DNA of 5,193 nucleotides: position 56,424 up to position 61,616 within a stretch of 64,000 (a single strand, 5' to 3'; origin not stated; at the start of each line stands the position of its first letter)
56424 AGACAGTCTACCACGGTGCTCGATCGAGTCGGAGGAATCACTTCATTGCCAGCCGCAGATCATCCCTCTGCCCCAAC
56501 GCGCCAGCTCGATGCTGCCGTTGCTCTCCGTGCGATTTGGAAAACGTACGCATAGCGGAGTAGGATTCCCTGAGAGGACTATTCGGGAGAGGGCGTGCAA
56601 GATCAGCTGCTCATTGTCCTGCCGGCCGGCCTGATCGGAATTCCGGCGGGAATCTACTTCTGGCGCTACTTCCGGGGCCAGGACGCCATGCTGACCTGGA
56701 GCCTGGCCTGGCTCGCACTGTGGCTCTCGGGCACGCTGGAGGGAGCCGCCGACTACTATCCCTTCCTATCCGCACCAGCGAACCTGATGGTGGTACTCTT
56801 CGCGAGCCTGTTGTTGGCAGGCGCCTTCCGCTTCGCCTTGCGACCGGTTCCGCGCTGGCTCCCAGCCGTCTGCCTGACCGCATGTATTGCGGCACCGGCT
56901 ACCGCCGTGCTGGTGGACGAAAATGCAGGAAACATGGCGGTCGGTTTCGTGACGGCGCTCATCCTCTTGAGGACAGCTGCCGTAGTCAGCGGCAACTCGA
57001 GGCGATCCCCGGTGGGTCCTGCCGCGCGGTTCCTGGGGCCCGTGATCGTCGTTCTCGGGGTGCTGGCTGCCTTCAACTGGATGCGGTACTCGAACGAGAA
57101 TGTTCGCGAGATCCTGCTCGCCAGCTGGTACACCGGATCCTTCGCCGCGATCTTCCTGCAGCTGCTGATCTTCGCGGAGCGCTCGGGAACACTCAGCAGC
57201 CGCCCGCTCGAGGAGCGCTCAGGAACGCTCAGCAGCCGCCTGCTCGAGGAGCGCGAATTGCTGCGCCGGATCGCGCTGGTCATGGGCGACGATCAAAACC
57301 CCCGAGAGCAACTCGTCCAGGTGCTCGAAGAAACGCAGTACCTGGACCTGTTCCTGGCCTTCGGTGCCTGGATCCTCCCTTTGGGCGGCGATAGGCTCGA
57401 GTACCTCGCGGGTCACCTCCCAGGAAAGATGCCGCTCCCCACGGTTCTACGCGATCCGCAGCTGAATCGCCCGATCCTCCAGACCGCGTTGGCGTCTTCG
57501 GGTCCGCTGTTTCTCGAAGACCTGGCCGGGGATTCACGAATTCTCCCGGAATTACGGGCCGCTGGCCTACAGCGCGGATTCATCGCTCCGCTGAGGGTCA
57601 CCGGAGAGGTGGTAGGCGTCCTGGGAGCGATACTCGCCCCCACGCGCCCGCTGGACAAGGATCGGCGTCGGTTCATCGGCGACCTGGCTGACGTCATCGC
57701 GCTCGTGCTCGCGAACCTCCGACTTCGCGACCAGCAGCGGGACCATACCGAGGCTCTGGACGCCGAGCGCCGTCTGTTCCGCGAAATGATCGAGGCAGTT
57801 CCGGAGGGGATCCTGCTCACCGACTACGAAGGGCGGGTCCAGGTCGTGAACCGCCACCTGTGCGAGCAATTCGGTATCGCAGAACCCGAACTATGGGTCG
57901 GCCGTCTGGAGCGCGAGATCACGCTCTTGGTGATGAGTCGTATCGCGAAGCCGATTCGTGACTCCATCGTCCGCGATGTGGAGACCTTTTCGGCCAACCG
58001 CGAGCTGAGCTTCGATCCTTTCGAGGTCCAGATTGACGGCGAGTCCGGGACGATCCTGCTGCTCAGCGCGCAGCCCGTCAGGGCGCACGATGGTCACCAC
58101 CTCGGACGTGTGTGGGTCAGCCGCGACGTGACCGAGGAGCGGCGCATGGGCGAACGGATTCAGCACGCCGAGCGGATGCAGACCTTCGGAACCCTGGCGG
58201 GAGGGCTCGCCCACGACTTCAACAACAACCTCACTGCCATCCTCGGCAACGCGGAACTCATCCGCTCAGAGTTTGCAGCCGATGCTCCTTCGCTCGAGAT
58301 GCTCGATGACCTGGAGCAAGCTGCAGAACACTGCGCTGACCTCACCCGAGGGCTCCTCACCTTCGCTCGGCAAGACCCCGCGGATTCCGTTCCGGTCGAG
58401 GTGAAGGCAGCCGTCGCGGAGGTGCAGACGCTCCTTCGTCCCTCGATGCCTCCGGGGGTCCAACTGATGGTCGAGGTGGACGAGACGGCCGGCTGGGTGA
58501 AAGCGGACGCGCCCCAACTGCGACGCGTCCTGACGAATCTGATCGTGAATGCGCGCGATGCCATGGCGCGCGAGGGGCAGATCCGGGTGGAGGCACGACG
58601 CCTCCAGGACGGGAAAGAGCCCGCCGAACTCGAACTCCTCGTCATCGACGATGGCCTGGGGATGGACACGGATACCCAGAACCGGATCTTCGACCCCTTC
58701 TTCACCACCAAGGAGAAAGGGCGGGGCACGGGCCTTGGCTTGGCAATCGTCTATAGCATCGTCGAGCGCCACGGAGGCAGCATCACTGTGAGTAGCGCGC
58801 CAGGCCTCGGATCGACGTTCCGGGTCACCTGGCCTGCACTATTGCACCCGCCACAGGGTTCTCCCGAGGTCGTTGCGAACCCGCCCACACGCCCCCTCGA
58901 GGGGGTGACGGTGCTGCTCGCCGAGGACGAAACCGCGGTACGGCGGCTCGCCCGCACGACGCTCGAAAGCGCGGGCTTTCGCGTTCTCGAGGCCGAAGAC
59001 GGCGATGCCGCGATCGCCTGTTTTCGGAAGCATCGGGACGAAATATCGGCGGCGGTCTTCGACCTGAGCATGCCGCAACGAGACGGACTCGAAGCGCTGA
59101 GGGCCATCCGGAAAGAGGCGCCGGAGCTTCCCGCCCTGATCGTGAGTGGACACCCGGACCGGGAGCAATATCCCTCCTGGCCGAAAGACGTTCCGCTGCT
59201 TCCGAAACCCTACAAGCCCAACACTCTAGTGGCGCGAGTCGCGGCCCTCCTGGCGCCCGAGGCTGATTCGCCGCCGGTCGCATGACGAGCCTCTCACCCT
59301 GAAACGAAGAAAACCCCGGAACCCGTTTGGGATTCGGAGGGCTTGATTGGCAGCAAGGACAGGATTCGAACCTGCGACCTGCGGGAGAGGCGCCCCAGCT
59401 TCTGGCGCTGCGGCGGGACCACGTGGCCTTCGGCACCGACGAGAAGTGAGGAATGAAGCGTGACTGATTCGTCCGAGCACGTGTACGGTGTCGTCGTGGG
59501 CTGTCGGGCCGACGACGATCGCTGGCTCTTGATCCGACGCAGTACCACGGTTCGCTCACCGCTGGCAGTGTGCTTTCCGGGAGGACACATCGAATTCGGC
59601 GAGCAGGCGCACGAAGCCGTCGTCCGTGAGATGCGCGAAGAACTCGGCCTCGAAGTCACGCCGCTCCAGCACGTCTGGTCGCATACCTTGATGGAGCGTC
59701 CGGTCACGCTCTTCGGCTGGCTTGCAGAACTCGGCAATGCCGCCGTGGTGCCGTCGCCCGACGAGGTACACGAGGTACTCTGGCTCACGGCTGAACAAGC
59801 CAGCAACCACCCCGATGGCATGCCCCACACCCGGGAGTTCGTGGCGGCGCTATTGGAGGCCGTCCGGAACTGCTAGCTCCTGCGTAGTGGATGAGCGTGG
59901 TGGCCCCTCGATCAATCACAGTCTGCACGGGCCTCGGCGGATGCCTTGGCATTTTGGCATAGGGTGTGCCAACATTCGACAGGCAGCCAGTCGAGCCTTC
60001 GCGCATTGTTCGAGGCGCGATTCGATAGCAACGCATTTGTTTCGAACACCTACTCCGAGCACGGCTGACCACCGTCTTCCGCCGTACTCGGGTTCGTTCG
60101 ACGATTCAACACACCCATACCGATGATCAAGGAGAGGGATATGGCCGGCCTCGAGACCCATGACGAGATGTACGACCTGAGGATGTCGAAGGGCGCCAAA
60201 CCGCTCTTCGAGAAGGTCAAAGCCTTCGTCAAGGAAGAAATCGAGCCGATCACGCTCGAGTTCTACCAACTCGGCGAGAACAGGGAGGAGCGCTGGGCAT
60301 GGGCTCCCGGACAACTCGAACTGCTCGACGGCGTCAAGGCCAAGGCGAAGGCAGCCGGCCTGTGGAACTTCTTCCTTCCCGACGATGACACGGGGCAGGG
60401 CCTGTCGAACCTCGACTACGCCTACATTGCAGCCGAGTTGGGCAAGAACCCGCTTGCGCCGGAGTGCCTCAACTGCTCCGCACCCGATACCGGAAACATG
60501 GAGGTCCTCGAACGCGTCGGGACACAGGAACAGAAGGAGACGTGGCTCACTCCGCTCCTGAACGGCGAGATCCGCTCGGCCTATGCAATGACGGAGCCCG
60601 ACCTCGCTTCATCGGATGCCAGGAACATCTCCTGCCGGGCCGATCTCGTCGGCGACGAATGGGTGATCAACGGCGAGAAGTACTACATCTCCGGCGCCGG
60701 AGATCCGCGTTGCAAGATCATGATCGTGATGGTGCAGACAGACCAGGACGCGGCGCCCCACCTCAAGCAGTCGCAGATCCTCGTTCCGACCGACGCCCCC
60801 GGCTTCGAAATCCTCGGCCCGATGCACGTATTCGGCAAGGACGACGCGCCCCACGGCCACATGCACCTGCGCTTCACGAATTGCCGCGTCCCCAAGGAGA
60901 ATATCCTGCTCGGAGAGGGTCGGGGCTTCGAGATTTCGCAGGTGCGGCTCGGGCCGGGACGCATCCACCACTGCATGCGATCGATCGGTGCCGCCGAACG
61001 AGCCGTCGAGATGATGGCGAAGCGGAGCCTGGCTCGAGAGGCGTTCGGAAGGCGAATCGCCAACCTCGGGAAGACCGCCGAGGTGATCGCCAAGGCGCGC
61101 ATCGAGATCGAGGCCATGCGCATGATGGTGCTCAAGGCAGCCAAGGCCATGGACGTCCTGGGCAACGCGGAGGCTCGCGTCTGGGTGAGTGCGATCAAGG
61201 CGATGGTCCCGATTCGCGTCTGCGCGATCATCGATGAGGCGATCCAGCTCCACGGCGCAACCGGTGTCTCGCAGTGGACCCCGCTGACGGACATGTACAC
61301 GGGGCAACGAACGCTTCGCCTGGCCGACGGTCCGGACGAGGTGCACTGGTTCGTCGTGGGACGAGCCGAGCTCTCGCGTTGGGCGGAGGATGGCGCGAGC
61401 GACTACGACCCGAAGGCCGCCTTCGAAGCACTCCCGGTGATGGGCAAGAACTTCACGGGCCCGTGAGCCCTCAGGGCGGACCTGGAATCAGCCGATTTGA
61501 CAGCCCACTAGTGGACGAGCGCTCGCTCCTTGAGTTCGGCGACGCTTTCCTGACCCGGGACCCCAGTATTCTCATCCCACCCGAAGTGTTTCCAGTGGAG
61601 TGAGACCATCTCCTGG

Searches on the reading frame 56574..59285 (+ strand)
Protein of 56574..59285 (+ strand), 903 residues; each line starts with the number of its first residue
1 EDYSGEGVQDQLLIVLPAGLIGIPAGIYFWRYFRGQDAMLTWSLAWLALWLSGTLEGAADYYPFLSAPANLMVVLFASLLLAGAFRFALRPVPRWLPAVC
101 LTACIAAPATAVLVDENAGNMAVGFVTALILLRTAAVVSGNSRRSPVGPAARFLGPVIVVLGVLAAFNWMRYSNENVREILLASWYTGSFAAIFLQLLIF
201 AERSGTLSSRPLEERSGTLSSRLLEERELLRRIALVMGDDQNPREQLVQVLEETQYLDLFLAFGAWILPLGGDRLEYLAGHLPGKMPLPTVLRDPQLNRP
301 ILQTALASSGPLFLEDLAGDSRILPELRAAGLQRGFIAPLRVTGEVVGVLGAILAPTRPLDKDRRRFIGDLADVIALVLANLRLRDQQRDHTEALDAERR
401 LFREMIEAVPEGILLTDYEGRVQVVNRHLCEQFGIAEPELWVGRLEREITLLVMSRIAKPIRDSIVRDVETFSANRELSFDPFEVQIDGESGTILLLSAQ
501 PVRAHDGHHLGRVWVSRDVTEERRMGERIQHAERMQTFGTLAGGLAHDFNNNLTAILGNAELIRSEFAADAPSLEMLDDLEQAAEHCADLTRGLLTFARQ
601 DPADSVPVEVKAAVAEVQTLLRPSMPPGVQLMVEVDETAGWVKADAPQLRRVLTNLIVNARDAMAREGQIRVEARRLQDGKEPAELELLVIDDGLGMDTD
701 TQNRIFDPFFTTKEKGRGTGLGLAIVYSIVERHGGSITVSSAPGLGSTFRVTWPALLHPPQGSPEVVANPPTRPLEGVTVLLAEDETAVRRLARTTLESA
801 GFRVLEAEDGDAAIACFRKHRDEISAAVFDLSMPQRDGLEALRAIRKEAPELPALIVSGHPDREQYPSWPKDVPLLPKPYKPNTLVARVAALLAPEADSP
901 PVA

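Call 58: search_protein_families(library=pfam, proteins=[window:56574-59285:+], max_evalue=0.0001)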
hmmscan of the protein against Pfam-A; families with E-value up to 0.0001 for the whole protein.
window:56574-59285:+ (903 aa): 9 families
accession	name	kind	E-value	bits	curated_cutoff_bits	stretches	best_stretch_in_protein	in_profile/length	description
PF02518.31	HATPase_c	-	2.5e-27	95.9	26.4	1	645-755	2-109/111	Histidine kinase-, DNA gyrase B-, and HSP90-like ATPase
PF00072.30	Response_reg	-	1.1e-16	61.4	30.2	1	780-888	1-109/111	Response regulator receiver domain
PF00512.31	HisKA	-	2.6e-08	34.3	26.9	1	541-601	5-64/66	His Kinase A (phospho-acceptor) domain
PF08448.16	PAS_4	-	8.6e-08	32.8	23.1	1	407-524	2-110/110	PAS fold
PF13185.12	GAF_2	-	9.1e-08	32.8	28.6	1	294-379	47-135/136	GAF domain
PF01590.32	GAF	-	1.9e-06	28.9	22.4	1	298-378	52-132/133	GAF domain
PF13188.13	PAS_8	-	8.4e-06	26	21.8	1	401-451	2-52/65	PAS domain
PF13426.13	PAS_9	-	4.3e-05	24.2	27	1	410-521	1-103/103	PAS domain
PF00989.32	PAS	-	7.6e-05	23.1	22.6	0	401-443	2-43/113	PAS fold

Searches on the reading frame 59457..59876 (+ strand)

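Call 74: search_protein_families(library=pfam, proteins=[window:59457-59876:+], max_evalue=0.001)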
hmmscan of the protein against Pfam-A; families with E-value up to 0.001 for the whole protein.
window:59457-59876:+ (139 aa): 2 families
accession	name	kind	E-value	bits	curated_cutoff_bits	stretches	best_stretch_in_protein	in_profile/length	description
PF00293.34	NUDIX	-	4e-17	62.9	21.1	1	13-131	7-133/134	NUDIX domain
PF14815.12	NUDIX_4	-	4.7e-09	36.5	35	1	13-118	2-101/113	NUDIX domain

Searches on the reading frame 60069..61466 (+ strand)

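Call 58: search_protein_families(library=pfam, proteins=[window:60069-61466:+], max_evalue=0.0001)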
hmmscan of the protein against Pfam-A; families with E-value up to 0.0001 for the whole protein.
window:60069-61466:+ (465 aa): 4 families
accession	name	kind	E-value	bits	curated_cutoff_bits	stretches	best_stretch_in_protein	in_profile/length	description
PF00441.29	Acyl-CoA_dh_1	-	1.2e-27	97.4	22.4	1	284-433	1-148/150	Acyl-CoA dehydrogenase, C-terminal domain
PF02770.24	Acyl-CoA_dh_M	-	1.3e-17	64.2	33.3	1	171-267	1-94/97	Acyl-CoA dehydrogenase, middle domain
PF02771.21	Acyl-CoA_dh_N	-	2.8e-11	44.2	22.9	1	46-167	7-113/113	Acyl-CoA dehydrogenase, N-terminal domain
PF08028.16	Acyl-CoA_dh_2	-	1e-05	26.2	22.7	1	300-406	2-116/134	Acyl-CoA dehydrogenase, C-terminal domain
